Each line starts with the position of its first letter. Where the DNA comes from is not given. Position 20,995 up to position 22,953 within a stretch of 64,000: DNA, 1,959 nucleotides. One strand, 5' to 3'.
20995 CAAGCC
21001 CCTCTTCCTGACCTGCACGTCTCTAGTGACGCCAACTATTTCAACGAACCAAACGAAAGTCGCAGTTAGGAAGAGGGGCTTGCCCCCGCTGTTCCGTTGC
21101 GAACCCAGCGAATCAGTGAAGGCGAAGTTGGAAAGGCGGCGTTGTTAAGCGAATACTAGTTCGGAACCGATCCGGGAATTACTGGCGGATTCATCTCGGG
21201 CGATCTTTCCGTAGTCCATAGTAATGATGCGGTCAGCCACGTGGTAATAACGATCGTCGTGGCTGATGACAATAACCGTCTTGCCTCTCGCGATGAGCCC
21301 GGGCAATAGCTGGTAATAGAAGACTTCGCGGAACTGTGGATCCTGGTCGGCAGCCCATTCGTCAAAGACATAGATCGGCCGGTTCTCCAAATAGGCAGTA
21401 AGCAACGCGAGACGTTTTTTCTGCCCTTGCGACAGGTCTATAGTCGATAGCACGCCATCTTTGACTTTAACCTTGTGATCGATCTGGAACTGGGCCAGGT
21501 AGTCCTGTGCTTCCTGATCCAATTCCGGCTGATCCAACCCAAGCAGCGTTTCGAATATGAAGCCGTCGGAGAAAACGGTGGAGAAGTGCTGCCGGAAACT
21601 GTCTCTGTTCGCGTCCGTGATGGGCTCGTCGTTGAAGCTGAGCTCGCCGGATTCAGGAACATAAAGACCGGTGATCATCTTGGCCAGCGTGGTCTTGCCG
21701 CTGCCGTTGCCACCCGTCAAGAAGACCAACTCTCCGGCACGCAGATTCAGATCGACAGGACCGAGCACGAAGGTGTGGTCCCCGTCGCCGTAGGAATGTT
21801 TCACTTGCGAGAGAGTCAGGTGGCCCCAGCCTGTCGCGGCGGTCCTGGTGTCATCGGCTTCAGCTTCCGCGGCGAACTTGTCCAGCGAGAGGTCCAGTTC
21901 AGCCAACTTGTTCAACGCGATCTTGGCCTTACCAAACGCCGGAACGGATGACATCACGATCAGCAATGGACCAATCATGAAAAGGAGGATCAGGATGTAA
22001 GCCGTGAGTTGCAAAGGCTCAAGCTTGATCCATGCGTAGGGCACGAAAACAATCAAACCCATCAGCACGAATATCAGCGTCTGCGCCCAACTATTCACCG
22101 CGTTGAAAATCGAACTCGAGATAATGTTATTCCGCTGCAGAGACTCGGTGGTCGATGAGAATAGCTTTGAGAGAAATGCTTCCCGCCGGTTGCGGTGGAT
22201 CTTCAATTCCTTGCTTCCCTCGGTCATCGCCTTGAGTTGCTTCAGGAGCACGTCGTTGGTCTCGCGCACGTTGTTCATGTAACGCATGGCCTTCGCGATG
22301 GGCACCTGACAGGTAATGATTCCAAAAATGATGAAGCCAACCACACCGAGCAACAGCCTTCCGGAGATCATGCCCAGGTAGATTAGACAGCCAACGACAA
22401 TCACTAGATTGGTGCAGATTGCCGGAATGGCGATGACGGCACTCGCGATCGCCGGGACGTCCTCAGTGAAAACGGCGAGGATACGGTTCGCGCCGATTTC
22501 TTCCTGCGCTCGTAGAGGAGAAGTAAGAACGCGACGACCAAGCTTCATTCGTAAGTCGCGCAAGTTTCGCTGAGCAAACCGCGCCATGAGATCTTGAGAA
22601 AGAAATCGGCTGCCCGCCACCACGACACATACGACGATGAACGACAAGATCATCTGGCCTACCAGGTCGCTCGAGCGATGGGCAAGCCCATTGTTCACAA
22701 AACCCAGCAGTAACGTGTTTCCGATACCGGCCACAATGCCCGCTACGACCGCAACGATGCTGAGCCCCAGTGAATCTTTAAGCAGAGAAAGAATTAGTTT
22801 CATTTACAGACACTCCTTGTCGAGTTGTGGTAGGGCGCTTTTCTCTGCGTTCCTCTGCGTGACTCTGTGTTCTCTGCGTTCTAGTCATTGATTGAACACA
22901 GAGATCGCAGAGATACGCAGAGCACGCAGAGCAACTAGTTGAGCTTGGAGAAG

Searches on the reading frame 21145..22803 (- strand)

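Call 11: search_protein_families(library=pfam, proteins=[window:21145-22803:-], max_evalue=0.0001)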
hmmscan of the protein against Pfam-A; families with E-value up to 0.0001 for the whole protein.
window:21145-22803:- (552 aa): 4 families
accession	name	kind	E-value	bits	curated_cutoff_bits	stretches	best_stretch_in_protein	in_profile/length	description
PF00005.33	ABC_tran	-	2.2e-28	100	25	1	349-484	3-136/137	ABC transporter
PF00664.28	ABC_membrane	-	1.8e-10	41.4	28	1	16-280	6-274/274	ABC transporter transmembrane region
PF02463.25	SMC_N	-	2.1e-06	27.8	40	0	432-529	123-211/220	RecF/RecN/SMC N terminal domain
PF13304.12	AAA_21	-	6.6e-06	26.8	27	0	456-516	237-299/304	AAA domain, putative AbiEii toxin, Type IV TA system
